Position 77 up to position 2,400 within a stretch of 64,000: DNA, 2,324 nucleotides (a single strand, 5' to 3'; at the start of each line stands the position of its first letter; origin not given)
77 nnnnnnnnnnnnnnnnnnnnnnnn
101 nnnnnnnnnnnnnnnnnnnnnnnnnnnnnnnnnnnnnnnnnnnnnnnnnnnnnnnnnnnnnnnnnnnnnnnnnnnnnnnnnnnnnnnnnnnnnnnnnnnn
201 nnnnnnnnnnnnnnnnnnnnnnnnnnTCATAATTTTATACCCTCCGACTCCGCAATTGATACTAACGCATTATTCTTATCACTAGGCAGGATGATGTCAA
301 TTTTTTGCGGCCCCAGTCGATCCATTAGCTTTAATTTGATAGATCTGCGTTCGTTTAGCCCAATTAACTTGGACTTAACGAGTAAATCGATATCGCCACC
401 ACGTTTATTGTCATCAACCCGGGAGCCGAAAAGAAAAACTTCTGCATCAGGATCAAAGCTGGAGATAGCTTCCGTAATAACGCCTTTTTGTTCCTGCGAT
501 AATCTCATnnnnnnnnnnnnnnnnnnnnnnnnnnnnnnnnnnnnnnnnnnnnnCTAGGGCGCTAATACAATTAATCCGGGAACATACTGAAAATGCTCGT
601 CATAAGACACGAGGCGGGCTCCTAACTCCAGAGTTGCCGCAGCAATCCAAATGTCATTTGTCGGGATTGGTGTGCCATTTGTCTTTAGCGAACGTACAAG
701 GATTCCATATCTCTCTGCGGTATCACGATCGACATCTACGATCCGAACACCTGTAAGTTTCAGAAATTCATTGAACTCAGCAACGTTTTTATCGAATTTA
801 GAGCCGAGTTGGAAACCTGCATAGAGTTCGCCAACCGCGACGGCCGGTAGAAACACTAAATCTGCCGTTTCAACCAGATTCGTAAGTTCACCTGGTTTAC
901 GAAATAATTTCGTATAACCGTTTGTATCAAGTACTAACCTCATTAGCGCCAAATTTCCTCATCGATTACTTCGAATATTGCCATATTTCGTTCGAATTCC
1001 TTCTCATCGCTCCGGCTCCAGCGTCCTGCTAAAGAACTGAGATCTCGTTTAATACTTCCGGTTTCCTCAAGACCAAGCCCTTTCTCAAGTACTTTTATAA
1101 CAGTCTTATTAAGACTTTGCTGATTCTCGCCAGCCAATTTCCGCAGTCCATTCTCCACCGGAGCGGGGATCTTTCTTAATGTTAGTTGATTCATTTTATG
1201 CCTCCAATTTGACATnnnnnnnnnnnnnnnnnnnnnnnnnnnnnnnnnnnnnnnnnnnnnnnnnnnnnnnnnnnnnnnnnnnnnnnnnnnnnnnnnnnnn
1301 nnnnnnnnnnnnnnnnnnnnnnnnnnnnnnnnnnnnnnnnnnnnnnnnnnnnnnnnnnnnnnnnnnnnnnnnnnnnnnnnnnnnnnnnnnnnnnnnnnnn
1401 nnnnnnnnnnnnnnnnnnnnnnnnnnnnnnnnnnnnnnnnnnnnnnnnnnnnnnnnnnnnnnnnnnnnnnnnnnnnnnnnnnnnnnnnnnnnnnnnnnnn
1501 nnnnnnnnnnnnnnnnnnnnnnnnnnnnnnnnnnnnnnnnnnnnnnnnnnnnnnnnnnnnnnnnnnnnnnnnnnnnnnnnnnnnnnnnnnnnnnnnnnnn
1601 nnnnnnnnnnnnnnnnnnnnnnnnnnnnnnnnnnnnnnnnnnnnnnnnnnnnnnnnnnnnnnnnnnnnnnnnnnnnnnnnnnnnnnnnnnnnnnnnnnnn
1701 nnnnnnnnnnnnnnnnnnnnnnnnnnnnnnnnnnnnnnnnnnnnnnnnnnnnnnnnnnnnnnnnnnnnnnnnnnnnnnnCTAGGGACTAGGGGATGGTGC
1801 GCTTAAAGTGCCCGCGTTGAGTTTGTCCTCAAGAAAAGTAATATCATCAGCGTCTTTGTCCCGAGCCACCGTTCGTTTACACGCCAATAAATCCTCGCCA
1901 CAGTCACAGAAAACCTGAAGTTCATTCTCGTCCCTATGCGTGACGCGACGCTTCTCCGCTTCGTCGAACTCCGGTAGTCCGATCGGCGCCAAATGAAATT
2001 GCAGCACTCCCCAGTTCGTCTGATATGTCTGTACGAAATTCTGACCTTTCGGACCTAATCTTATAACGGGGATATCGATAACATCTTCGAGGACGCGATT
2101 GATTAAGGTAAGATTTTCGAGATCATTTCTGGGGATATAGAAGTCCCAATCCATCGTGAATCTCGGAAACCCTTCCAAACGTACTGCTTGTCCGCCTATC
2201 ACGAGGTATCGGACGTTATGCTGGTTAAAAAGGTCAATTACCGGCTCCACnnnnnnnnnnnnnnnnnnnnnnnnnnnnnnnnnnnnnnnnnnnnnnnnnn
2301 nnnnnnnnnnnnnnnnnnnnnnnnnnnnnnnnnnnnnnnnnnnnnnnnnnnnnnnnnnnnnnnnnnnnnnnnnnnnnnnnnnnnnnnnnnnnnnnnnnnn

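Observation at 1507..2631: Two-gene NTase module enclosed by perfect 33-bp inverted repeats, without a transposase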

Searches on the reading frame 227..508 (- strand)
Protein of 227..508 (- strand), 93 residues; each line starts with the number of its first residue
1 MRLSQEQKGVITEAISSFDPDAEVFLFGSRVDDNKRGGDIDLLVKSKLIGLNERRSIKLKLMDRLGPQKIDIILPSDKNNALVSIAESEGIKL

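Call 12: search_protein_families(library=pfam, proteins=[window:227-508:-], max_evalue=0.1)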
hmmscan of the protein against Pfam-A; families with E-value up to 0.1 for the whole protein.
window:227-508:- (93 aa): 3 families
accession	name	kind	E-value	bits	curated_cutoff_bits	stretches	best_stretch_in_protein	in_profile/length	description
PF18765.7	Polbeta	-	1.1e-06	29.2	26.9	1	23-86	15-80/93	Polymerase beta, Nucleotidyltransferase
PF01909.29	NTP_transf_2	-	2.7e-06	28.1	21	1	12-92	5-92/93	Nucleotidyltransferase domain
PF14792.12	DNA_pol_B_palm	-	0.00099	19.8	25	1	7-65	10-70/113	DNA polymerase beta palm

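Call 43: search_protein_families(library=ncbifam, proteins=[window:227-508:-], max_evalue=0.1)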
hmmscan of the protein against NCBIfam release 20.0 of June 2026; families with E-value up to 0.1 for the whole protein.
window:227-508:- (93 aa): 1 family
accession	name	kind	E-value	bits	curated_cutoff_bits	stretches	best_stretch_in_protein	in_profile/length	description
NF047752.1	MntA_antitoxin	equivalog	0.0019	18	60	1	24-76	10-63/106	type VII toxin-antitoxin system MntA family adenylyltransferase antitoxin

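Call 44: search_protein_families(library=padloc, proteins=[window:227-508:-], max_evalue=0.1)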
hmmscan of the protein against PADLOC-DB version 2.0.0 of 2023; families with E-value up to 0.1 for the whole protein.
window:227-508:- (93 aa): 3 families
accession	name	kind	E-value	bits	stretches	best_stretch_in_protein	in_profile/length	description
PDLC04906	PDC-S09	-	0.00034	19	1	23-83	26-88/98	-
PDLC04902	PDC-S09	-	0.013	13.8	1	22-80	22-82/97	-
PDLC04904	PDC-S09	-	0.017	13.3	1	23-73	27-78/104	-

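Call 51: find_encoding_contigs(protein=window:227-508:-, flank=10000, max_places=10)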
Protein window:227-508:- (93 aa): 1 contig read that carries it; 1 place shown.
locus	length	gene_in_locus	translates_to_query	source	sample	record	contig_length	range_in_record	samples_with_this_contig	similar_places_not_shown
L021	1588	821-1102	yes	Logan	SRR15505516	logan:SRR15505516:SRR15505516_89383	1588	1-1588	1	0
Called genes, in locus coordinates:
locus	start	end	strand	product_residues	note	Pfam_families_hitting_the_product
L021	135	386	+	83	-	-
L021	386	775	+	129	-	PF01850:PIN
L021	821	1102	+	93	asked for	PF01909:NTP_transf_2 (weak), PF18765:Polbeta (weak)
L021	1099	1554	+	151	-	-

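Call 84: search_protein_families(library=pfam, proteins=[L021:1099-1554:+], max_evalue=0.1)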
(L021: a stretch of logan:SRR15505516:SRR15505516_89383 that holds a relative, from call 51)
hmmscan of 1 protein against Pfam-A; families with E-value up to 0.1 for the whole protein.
L021:1099-1554:+ (151 aa): 2 families
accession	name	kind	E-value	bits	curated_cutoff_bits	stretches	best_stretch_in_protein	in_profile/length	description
PF01934.22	HepT-like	-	0.0011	19.1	23.5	1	42-115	17-95/120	Ribonuclease HepT-like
PF08780.16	NTase_sub_bind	-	0.0046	17.4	31.8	1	83-141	66-125/126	Nucleotidyltransferase substrate binding protein like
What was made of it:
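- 1..508 (-): Neighbouring MNT nucleotidyltransferase (227-508) and the start of a HepT-like partner gene that runs off the window. calls 12, 43, 51, 84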

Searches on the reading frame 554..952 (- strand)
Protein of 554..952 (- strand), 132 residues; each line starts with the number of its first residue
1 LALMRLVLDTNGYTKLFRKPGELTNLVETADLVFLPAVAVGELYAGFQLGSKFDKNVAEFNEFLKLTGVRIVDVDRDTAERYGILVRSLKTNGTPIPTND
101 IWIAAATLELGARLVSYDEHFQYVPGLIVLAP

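Call 12: search_protein_families(library=pfam, proteins=[window:554-952:-], max_evalue=0.1)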
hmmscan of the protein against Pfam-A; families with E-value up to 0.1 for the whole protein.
window:554-952:- (132 aa): 1 family
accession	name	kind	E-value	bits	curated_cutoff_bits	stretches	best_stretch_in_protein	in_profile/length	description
PF01850.27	PIN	-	5.5e-12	46.8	23.6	1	7-125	2-118/120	PIN domain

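Call 43: search_protein_families(library=ncbifam, proteins=[window:554-952:-], max_evalue=0.1)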
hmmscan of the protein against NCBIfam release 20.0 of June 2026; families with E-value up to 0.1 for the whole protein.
window:554-952:- (132 aa): 3 families
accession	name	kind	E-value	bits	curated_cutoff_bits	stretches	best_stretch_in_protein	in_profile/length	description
NF047863.1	VapCLeptosp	equivalog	4.4e-11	43.2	140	1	8-127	3-124/130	type II toxin-antitoxin system tRNA(fMet)-specific endonuclease VapC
NF047959.1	TA_toxin_VapC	equivalog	7.9e-06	26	80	1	22-124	22-119/125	type II toxin-antitoxin system VapC family toxin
NF010285.0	PRK13725.1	subfamily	0.041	13.8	143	1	32-127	32-126/132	tRNA(fMet)-specific endonuclease VapC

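Call 44: search_protein_families(library=padloc, proteins=[window:554-952:-], max_evalue=0.1)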
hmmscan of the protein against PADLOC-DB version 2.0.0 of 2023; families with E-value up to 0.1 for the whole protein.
window:554-952:- (132 aa): 0 families

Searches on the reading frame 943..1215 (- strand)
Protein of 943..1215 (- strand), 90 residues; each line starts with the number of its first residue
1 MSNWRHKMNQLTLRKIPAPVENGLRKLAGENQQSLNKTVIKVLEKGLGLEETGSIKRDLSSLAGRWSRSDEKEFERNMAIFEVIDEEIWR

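Call 12: search_protein_families(library=pfam, proteins=[window:943-1215:-], max_evalue=0.1)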
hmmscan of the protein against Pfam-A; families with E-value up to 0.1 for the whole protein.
window:943-1215:- (90 aa): 1 family
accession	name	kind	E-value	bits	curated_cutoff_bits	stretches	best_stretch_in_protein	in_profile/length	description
PF22513.2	FitA-like_RHH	-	0.00059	20.2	27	1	10-45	2-37/39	Antitoxin FitA-like, ribbon-helix-helix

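Call 43: search_protein_families(library=ncbifam, proteins=[window:943-1215:-], max_evalue=0.1)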
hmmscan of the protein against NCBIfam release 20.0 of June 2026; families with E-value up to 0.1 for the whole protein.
window:943-1215:- (90 aa): 0 families

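Call 44: search_protein_families(library=padloc, proteins=[window:943-1215:-], max_evalue=0.1)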
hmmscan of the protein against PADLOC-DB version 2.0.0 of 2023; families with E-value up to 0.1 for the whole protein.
window:943-1215:- (90 aa): 0 families

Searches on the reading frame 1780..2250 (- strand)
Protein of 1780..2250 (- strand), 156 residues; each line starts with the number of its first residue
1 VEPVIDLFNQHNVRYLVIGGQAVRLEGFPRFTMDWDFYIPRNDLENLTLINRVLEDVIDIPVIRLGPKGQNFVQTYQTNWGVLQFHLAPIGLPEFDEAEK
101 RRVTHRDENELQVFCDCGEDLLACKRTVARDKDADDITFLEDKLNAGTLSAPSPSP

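Call 12: search_protein_families(library=pfam, proteins=[window:1780-2250:-], max_evalue=0.1)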
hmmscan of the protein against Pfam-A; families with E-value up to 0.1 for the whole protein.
window:1780-2250:- (156 aa): 1 family
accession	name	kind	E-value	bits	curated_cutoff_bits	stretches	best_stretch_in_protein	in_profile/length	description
PF19502.5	DUF6036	-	0.0002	21.7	23.6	1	9-138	16-116/164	Nucleotidyltransferase of unknown function (DUF6036)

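Call 13: find_encoding_contigs(protein=window:1780-2250:-, flank=10000, max_places=10)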
Protein window:1780-2250:- (156 aa): 1 contig read that carries it; 1 place shown.
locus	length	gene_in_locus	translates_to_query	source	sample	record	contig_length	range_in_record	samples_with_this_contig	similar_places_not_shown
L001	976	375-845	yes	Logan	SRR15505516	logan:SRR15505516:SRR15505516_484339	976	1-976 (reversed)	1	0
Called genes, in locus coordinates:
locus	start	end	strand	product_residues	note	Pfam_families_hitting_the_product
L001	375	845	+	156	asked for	-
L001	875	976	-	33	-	?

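Call 23: find_homologous_proteins(query=window:1780-2250:-, max_evalue=0.001)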
Query window:1780-2250:- (156 aa): 189 proteins with E <= 0.001 among 212 candidates; the best 120 are listed.
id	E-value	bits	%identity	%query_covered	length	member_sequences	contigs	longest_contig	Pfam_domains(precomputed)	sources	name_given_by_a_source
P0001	2.9e-102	357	100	100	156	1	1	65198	-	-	-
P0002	1.7e-55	205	62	96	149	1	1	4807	-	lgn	-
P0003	7.9e-55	203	60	94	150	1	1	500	-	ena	-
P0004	7.0e-54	200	61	96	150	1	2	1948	-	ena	-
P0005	2.9e-53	198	63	94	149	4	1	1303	-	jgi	jgi:hypothetical protein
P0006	4.1e-53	197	62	96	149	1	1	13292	-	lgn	-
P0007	5.4e-53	197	62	92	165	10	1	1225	-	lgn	-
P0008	5.4e-53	197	64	96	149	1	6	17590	-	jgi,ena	jgi:hypothetical protein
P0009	6.6e-53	197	60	95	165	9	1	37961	-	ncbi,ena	-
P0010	7.0e-53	196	59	96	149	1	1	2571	-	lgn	-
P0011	2.2e-52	195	62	96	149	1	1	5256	-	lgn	-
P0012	2.4e-52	195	61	94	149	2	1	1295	-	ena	-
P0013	2.4e-52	195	61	94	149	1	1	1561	-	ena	-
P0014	2.9e-52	194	61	92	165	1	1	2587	-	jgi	-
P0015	4.2e-52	194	59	96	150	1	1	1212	-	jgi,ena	-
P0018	6.2e-52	193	62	96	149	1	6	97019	-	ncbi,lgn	-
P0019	7.1e-52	193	63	96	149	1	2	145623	-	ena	-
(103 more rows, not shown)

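Call 24: find_encoding_contigs(protein=P0008, flank=4000, max_places=6)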
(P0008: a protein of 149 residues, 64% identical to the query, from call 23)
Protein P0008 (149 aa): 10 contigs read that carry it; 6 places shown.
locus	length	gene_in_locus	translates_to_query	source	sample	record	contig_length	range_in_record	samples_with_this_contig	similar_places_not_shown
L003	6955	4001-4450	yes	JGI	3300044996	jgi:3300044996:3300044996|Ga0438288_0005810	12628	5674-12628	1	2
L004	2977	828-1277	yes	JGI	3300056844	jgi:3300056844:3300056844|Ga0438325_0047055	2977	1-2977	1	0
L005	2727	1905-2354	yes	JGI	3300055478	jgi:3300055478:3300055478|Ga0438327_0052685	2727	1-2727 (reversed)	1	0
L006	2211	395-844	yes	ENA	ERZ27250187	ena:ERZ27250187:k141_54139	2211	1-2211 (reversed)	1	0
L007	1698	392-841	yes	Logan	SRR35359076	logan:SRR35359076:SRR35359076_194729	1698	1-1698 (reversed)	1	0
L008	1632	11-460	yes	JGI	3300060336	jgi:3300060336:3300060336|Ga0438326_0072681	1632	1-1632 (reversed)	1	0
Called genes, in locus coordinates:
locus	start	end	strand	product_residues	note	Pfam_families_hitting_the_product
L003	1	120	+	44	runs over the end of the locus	-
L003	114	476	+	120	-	-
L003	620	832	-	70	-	-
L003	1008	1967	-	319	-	PF13365:Trypsin_2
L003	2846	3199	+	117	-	PF01909:NTP_transf_2, PF18765:Polbeta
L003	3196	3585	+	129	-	PF05168:HEPN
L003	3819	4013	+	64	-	-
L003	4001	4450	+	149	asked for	-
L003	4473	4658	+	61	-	-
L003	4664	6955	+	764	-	?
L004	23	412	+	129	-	PF05168:HEPN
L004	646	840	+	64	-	-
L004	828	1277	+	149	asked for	-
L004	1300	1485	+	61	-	-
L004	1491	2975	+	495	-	?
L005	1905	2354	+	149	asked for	-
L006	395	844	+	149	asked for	-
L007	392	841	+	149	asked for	-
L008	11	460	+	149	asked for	-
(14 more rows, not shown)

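Call 25: find_encoding_contigs(protein=P0019, flank=4000, max_places=3)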
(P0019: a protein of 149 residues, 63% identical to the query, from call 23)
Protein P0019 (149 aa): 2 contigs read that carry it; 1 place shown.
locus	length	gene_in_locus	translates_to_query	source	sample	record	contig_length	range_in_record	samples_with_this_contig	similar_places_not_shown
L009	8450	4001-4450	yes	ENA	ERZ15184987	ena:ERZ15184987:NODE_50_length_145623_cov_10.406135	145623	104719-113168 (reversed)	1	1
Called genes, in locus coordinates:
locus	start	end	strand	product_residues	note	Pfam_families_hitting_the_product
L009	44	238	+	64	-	-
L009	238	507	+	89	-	-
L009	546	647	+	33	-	-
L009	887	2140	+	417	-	PF13173:AAA_14, PF13635:DUF4143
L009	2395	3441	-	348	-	PF02661:Fic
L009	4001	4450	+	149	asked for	-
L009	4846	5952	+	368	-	PF13776:DUF4172, PF02661:Fic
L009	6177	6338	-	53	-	-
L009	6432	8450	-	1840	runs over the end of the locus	PF00703:Glyco_hydro_2, PF02836:Glyco_hydro_2_C (weak)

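Call 26: find_encoding_contigs(protein=P0018, flank=4000, max_places=6)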
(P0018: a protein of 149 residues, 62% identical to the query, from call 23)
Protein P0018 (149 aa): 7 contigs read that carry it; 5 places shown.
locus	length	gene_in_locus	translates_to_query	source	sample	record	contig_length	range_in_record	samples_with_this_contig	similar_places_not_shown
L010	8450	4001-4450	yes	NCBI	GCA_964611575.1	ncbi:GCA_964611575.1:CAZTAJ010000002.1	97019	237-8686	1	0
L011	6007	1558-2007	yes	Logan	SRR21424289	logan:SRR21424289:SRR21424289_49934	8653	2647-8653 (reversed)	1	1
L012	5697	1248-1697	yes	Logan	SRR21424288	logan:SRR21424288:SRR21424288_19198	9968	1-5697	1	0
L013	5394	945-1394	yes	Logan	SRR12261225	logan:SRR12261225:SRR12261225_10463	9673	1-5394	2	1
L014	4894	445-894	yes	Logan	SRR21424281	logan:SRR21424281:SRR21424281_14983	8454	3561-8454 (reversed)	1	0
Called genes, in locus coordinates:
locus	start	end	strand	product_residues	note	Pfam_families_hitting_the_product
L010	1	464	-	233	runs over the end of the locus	?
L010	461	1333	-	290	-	PF00696:AA_kinase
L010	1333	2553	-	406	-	PF01960:ArgJ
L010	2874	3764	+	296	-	PF04204:HTS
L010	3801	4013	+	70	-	-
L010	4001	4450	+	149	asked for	-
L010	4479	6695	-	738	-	-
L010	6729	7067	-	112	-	PF03551:PadR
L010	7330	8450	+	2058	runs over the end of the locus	PF01835:MG2, PF17791:MG3 (faint), PF07703:A2M_BRD, PF00207:A2M, PF07678:TED_complement (faint), PF17973:bMG10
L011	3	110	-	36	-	?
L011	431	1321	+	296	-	PF04204:HTS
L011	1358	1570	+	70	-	-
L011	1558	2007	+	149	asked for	-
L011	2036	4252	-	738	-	-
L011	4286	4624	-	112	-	PF03551:PadR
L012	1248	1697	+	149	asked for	-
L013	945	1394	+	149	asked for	-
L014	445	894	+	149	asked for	-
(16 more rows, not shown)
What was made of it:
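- In L010 the pair is packed between housekeeping genes with 37-nt and 29-nt spacers (call 26).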

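Call 43: search_protein_families(library=ncbifam, proteins=[window:1780-2250:-], max_evalue=0.1)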
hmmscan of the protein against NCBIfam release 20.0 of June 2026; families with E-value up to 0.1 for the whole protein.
window:1780-2250:- (156 aa): 0 families

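Call 44: search_protein_families(library=padloc, proteins=[window:1780-2250:-], max_evalue=0.1)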
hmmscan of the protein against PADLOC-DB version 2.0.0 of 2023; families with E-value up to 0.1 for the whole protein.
window:1780-2250:- (156 aa): 0 families

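Call 47: search_solved_structures(query=window:1780-2250:-, max_evalue=1, show_alignments=2)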
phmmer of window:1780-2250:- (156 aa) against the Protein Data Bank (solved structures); distinct sequences matched with E-value up to 1: 1.
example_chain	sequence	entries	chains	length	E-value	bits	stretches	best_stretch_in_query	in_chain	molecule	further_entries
1r5m_A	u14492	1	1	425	0.71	12.7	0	59-114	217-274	SIR4-interacting protein SIF2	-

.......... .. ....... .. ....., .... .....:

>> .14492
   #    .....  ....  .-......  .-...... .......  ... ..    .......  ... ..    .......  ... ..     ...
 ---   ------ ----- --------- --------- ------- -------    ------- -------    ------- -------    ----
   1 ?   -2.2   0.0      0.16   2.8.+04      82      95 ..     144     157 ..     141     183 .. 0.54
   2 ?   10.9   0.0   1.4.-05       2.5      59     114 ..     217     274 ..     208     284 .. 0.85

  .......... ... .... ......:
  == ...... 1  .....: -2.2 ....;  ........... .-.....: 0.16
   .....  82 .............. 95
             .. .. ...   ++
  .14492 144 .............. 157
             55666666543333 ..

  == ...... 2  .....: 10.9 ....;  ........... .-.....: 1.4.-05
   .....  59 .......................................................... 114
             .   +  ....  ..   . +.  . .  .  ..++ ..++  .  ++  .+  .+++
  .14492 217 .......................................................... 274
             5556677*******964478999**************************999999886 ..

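Call 54: predict_structure(alignment_id=A3)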
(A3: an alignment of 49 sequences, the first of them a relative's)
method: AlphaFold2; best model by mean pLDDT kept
length: 156 residues; sequences in the alignment: 49
mean_pLDDT: 91.2   pTM: 0.87
mean pLDDT of the five models: 91.2, 90.6, 89.7, 89.4, 89.1
residues with pLDDT >= 90: 117; 70-90: 33; 50-70: 5; < 50: 1
segments of 3 or more residues with pLDDT < 50: none
pLDDT, mean of each block of 10 residues (from residue 1): 92 96 92 91 95 94 80 87 92 94 93 96 92 92 96 66
secondary structure, 60 per line:
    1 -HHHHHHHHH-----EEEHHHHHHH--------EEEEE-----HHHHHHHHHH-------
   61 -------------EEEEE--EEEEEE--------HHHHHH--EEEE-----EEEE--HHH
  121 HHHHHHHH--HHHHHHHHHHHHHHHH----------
elements in order: H2-10 E16-18 H19-25 E34-38 H44-53 E74-78 E81-86 H95-100 E103-106 E112-115 H118-128 H131-146
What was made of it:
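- The AF2 model has pLDDT 91 (call 54).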

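Call 57: fold_search(model_id=the predicted structure, library=pdb)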
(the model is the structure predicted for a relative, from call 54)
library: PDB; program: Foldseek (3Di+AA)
matches with E <= 10: 390; with E <= 0.001: 12
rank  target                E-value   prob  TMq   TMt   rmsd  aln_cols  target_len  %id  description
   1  2ewr                  1.0e-05  1.00  0.68  0.68   3.8       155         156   14  Crystal structure of a putative nucleotidyltransferase (tm1012) from Thermotoga maritima at 1.60 A resolution (released 2005-12-06)
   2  2fcl                  1.1e-05  1.00  0.68  0.68   3.8       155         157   14  Crystal structure of a putative nucleotidyltransferase (tm1012) from Thermotoga maritima at 1.35 A resolution (released 2006-03-14)
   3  8an5_B                3.4e-05  1.00  0.71  0.61   3.1       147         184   20  MenAT1 toxin-antitoxin complex (rv0078a-rv0078b) from Mycobacterium tuberculosis H37Rv (released 2023-08-02)
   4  4hx0                  1.6e-04  1.00  0.64  0.62   8.4       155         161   14  Crystal structure of a putative nucleotidyltransferase (TM1012) from Thermotoga maritima at 1.87 A resolution (released 2013-09-11)
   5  4fo1_A                2.2e-04  1.00  0.58  0.58   5.5       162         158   17  Crystal structure of lincosamide antibiotic adenylyltransferase LnuA, apo (released 2012-07-04)
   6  8an5_A                2.4e-04  1.00  0.69  0.57   3.5       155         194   20  MenAT1 toxin-antitoxin complex (rv0078a-rv0078b) from Mycobacterium tuberculosis H37Rv (released 2023-08-02)
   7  8rr5                  4.8e-04  1.00  0.55  0.49   8.2       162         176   17  MenT1 toxin (rv0078a) from Mycobacterium tuberculosis H37Rv, phosphorylated at T39 (released 2024-09-11)
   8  8an4_B                5.1e-04  1.00  0.72  0.60   3.1       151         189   20  MenT1 toxin (rv0078a) from Mycobacterium tuberculosis H37Rv (released 2023-08-02)
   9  4wqk                  7.0e-04  1.00  0.64  0.58   4.9       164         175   15  Crystal structure of aminoglycoside nucleotidylyltransferase ANT(2")-Ia, apo form (released 2014-11-12)
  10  5kqj_MODEL_1_A        8.4e-04  1.00  0.61  0.53   5.3       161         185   14  Solution Structure of Antibiotic-Resistance Factor ANT(2'')-Ia Reveals Substrate-Regulated Conformation Dynami (released 2017-07-12)
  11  8an4_A                8.9e-04  1.00  0.71  0.58   3.2       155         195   21  MenT1 toxin (rv0078a) from Mycobacterium tuberculosis H37Rv (released 2023-08-02)
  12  5cfs                  8.9e-04  1.00  0.61  0.55   5.6       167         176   14  Crystal Structure of ANT(2")-Ia in complex with AMPCPP and tobramycin (released 2016-03-16)
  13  5cfu                  1.8e-03  1.00  0.64  0.58   4.9       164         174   15  Crystal Structure of ANT(2")-Ia in complex with adenylyl-2"-tobramycin (released 2016-07-20)
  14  4xje                  4.7e-03  1.00  0.61  0.55   5.6       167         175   14  CRYSTAL STRUCTURE OF ANT(2") IN COMPLEX WITH AMP AND TOBRAMYCIN (released 2016-01-20)
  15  6j7p                  7.3e-03  1.00  0.60  0.35   6.1       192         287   16  Crystal structure of toxin TglT (unusual type guanylyltransferase-like toxin, Rv1045) mutant E146Q co-expressed with Tak (released 2020-05-13)
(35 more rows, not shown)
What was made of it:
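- Closest known: MenAT1. Same: The predicted fold superposes on MenT1 (TM 0.71-0.72; call 57).
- Foldseek gives TM1012 (E 1e-5) and MenT1 (TM 0.71-0.72) (call 57).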

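Call 67: find_related_loci(query=A3, collection=metagenome_contigs, flank=2000)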
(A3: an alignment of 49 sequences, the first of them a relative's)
Query A3 (156 aa) in metagenome_contigs; peptide patterns used: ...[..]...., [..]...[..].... (x = any residue, [..] = any of these).
292 stretches matched a pattern; 275 encode a relative of the query (tblastn E <= 1e-3); the best 80 are kept; 80 distinct loci.
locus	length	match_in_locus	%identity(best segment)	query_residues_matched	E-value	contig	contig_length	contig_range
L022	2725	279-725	62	1-149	5e-60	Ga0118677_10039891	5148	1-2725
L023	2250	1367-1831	59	1-155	3e-59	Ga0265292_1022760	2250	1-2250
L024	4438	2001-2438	61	1-146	6e-58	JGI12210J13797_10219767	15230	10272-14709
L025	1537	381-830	59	1-150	1e-59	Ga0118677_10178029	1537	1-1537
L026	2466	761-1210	59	1-150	2e-57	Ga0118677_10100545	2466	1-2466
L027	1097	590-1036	62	1-149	1e-60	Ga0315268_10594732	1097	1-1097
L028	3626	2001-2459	58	1-153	6e-57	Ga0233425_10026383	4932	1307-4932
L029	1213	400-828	62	1-143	8e-60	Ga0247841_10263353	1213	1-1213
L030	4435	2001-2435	59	1-145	2e-56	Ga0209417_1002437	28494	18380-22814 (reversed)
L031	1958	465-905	59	1-147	2e-57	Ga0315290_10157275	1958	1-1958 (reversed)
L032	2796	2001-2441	59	1-147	2e-56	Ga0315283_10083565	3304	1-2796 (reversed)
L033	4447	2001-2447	60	1-149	5e-56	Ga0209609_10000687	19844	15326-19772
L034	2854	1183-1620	57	1-146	6e-56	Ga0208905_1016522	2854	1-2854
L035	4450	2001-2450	57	1-150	5e-56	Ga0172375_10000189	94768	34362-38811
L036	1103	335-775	57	1-147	2e-59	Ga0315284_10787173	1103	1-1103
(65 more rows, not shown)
